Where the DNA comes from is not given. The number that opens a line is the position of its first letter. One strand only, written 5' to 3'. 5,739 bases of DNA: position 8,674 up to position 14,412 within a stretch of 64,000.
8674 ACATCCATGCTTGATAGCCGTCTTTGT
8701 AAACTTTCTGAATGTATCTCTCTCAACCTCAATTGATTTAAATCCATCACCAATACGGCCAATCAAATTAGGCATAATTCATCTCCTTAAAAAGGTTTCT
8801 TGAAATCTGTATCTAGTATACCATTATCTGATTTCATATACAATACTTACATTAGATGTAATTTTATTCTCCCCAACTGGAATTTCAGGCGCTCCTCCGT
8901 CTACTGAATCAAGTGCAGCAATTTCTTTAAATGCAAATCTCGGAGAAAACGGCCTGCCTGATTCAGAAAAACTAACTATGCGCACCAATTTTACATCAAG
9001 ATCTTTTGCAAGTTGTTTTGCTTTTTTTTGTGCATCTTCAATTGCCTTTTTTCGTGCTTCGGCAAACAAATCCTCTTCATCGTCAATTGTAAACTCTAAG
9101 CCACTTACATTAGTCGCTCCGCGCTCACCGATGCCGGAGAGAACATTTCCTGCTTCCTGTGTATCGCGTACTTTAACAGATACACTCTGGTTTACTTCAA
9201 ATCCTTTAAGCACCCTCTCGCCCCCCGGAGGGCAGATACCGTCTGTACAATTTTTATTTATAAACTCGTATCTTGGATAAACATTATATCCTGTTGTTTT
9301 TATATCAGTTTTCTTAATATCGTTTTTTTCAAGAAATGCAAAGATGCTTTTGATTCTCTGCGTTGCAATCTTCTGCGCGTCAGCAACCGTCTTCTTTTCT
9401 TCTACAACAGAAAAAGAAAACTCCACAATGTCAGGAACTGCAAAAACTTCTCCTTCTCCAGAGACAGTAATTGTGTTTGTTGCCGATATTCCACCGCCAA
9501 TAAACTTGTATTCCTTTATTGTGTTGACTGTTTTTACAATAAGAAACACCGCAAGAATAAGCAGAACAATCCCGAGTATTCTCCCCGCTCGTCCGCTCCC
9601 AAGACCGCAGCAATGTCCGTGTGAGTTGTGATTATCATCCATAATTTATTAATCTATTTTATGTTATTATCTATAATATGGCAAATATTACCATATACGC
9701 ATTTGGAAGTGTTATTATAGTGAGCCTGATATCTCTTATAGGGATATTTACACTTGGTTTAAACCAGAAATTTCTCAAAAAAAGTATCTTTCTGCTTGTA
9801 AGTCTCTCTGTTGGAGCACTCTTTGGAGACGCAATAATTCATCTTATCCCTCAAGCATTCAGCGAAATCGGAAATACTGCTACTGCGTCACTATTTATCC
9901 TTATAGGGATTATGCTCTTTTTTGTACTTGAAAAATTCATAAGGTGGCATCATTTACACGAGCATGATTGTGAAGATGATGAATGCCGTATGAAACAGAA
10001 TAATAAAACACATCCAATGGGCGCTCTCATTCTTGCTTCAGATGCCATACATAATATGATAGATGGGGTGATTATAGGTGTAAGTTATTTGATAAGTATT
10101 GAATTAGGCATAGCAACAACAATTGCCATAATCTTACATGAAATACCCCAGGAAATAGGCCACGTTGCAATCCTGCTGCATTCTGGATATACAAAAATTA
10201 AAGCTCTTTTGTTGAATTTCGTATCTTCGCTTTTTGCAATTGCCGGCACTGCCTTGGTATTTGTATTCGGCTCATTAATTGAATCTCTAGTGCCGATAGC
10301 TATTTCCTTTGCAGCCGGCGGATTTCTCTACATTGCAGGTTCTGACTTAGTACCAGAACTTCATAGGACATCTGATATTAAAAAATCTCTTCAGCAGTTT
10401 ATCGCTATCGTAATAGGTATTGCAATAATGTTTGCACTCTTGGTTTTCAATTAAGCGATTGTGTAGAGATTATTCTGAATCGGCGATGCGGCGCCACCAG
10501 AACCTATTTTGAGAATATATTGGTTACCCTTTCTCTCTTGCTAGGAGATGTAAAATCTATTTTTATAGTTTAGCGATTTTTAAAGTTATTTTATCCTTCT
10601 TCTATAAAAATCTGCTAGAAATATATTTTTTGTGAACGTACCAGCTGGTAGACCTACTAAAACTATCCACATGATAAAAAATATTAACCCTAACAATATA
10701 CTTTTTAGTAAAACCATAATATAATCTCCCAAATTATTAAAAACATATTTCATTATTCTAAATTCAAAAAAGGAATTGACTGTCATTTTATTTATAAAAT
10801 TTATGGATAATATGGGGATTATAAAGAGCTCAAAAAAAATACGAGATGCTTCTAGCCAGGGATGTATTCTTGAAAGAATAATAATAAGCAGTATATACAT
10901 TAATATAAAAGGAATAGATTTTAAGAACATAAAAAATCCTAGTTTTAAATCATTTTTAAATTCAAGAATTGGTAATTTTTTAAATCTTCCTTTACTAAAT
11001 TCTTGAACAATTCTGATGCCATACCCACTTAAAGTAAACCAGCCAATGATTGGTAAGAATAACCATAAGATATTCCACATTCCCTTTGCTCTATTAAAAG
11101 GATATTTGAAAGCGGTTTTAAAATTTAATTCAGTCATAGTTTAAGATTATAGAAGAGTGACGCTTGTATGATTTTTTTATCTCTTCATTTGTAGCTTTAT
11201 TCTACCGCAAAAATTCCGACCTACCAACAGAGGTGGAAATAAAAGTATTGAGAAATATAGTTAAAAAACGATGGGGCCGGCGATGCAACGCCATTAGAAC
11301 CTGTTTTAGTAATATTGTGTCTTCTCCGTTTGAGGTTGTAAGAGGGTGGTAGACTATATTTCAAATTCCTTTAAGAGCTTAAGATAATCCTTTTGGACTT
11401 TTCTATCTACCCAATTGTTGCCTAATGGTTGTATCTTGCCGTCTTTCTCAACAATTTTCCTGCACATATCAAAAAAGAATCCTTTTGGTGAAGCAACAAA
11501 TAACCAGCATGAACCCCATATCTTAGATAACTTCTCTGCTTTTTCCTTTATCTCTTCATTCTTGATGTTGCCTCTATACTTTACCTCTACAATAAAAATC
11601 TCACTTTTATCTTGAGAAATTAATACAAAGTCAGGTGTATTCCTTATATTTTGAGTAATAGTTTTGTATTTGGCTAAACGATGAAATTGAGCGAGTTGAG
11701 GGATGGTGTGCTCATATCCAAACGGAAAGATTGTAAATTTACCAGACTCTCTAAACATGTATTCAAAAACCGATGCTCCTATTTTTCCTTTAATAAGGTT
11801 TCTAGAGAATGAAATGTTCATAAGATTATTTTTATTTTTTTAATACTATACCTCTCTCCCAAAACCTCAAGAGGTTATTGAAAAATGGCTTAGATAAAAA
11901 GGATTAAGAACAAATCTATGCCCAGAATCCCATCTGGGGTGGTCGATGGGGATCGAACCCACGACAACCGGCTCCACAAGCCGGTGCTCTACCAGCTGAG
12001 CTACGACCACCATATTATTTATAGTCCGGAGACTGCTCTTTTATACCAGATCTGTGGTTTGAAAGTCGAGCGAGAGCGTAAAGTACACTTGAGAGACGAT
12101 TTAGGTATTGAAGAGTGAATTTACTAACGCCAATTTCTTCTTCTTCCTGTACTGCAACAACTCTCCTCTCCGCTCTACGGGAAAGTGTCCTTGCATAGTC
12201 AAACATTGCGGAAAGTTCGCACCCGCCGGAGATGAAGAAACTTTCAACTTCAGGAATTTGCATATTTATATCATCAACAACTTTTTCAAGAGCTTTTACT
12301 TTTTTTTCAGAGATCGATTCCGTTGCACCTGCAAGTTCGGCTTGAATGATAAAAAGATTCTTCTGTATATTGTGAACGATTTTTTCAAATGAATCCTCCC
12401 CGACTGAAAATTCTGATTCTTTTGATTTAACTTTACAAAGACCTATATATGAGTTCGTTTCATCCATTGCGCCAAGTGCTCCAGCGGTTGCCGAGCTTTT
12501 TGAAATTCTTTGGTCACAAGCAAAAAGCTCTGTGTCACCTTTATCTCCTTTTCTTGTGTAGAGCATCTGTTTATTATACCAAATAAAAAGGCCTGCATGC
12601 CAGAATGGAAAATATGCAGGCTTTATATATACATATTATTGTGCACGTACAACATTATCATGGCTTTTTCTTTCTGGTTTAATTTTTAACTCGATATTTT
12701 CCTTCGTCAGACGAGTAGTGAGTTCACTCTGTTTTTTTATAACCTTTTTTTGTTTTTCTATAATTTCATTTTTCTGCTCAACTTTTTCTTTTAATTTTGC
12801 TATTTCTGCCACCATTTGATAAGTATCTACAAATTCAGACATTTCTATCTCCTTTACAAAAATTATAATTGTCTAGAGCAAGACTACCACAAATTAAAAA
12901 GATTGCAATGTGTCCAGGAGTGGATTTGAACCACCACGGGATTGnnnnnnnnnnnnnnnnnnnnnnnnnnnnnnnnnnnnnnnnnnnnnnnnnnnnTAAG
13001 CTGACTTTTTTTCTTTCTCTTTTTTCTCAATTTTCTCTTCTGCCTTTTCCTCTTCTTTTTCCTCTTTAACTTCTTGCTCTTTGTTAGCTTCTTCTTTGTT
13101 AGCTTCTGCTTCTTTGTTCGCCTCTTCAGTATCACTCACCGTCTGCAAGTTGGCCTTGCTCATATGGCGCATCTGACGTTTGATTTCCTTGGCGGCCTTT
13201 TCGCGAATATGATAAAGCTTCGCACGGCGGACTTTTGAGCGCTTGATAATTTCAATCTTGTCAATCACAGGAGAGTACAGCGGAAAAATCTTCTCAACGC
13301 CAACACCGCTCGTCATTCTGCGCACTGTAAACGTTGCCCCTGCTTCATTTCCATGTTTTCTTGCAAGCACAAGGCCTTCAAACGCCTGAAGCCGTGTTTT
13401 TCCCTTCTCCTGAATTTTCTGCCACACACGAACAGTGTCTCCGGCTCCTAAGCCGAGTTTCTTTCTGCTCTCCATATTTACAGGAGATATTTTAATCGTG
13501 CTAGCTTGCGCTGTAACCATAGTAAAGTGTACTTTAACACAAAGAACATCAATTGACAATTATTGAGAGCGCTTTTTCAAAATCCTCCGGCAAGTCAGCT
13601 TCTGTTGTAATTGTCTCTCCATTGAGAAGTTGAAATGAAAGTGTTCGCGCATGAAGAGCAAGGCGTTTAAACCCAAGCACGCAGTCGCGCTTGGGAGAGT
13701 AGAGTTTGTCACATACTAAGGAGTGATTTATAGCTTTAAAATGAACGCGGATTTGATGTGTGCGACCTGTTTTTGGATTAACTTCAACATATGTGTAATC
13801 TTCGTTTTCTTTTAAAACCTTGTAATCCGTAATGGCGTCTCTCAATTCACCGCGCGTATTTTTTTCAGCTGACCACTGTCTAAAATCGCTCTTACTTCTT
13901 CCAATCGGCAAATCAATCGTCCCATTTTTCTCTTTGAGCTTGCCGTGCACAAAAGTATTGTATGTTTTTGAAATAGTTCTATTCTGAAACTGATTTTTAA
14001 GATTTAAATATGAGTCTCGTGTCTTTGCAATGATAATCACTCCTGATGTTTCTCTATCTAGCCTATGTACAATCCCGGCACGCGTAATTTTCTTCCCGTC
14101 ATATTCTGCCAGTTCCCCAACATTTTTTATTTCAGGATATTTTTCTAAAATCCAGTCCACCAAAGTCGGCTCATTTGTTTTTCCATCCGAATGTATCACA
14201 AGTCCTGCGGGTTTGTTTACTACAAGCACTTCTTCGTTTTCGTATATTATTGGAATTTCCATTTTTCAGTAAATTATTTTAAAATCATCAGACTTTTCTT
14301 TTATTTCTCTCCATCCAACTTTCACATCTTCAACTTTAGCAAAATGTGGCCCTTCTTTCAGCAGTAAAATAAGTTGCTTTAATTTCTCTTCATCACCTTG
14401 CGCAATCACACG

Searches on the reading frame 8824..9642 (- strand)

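Call 83: search_protein_families(library=pfam, proteins=[window:8824-9642:-])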
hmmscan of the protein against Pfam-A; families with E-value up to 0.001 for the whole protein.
window:8824-9642:- (272 aa): 1 family
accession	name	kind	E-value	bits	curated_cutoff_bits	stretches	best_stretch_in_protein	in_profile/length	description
PF04402.19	SIMPL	-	4.1e-49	168.1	25.2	1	58-269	1-205/205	Protein of unknown function (DUF541)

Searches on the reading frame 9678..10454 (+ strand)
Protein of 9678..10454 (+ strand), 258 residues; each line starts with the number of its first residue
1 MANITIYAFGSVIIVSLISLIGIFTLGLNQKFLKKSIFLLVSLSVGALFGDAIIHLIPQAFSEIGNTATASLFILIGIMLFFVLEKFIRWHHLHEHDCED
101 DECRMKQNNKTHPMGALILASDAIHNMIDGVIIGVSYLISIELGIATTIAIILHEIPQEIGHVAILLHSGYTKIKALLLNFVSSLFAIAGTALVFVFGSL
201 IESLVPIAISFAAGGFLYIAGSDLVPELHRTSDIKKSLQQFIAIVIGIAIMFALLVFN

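Call 83: search_protein_families(library=pfam, proteins=[window:9678-10454:+])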
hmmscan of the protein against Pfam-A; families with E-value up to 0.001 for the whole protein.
window:9678-10454:+ (258 aa): 1 family
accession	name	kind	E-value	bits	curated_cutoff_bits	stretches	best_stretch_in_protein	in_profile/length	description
PF02535.28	Zip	-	1.9e-43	149.4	35.1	2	92-254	154-322/323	ZIP Zinc transporter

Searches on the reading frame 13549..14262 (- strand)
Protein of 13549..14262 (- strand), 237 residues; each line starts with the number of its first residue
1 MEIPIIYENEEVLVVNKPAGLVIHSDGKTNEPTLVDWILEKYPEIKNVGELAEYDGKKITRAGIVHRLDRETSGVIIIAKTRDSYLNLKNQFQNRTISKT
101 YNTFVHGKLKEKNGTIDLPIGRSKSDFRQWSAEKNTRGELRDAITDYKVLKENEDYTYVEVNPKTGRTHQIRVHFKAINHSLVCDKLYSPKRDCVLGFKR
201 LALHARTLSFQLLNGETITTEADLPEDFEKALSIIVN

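Call 83: search_protein_families(library=pfam, proteins=[window:13549-14262:-])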
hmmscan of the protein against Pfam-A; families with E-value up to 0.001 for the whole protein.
window:13549-14262:- (237 aa): 1 family
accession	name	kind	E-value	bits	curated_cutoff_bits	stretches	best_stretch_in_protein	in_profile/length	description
PF00849.27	PseudoU_synth_2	-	5.2e-34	118.1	26.8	1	12-176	2-151/152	RNA pseudouridylate synthase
